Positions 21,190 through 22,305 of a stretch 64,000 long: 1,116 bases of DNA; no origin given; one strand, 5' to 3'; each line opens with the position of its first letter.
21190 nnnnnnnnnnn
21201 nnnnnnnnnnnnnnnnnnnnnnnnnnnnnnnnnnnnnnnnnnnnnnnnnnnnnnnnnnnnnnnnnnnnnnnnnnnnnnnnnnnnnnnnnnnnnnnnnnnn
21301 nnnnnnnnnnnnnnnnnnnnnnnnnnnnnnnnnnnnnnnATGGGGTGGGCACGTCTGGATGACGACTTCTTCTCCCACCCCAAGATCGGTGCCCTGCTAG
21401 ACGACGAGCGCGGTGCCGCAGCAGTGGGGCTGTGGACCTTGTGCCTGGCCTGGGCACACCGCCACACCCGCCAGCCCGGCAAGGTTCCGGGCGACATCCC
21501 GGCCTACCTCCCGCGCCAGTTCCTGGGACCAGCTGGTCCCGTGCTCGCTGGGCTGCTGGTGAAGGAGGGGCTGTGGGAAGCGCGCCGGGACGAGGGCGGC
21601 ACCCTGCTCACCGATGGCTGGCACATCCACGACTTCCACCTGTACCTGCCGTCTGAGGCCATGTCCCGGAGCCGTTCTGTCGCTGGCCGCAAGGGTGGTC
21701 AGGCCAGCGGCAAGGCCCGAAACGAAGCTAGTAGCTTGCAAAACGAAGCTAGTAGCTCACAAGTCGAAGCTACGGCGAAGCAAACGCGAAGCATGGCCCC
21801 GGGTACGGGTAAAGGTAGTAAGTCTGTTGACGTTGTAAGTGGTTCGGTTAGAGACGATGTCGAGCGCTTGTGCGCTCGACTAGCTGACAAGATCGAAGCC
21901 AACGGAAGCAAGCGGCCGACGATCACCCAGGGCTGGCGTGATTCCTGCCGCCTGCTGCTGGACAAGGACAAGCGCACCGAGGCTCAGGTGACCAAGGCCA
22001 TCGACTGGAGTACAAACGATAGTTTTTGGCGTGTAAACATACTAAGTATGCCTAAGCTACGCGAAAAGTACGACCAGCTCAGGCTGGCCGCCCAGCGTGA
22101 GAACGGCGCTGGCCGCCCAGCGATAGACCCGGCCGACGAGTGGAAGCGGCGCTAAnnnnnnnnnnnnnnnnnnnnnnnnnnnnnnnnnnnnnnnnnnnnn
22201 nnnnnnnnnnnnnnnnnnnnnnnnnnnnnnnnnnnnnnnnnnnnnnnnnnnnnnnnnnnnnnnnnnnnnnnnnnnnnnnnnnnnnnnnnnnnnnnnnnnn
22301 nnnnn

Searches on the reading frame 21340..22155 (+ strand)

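Call 46: search_protein_families(library=phrogs, proteins=[window:21340-22155:+], max_evalue=0.00001)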
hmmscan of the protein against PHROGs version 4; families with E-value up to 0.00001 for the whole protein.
window:21340-22155:+ (271 aa): 12 families
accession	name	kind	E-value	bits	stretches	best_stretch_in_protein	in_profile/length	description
phrog_22834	-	unknown function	3.5e-39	135.9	1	91-257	78-242/310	-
phrog_2514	-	DNA, RNA and nucleotide metabolism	6.4e-21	75.8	1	73-256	85-247/270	DnaD-like helicase loader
phrog_391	-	DNA, RNA and nucleotide metabolism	2.9e-18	67.6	1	131-254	149-270/298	replication initiation O-like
phrog_4880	-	DNA, RNA and nucleotide metabolism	1.1e-15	58.8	1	168-258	175-267/304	replisome organizer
phrog_2357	-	unknown function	2e-15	57.8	1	189-255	36-101/124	-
phrog_2447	-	DNA, RNA and nucleotide metabolism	4.3e-15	57.5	1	1-156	3-137/295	replication initiation protein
phrog_2149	-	DNA, RNA and nucleotide metabolism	5.7e-14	53.6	1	135-255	160-266/289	replication initiation protein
phrog_3926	-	DNA, RNA and nucleotide metabolism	1e-11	46.1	1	1-153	4-138/312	replication initiation protein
phrog_1882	-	unknown function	1.3e-09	39.3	1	1-156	1-138/259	-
phrog_277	-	DNA, RNA and nucleotide metabolism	2.3e-09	37.9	1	178-255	213-292/318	replication initiation O-like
phrog_9773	-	DNA, RNA and nucleotide metabolism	2e-06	28.7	1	197-248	223-274/288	replication initiation O-like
phrog_30000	-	unknown function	4.1e-06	27.6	1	1-144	1-132/334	-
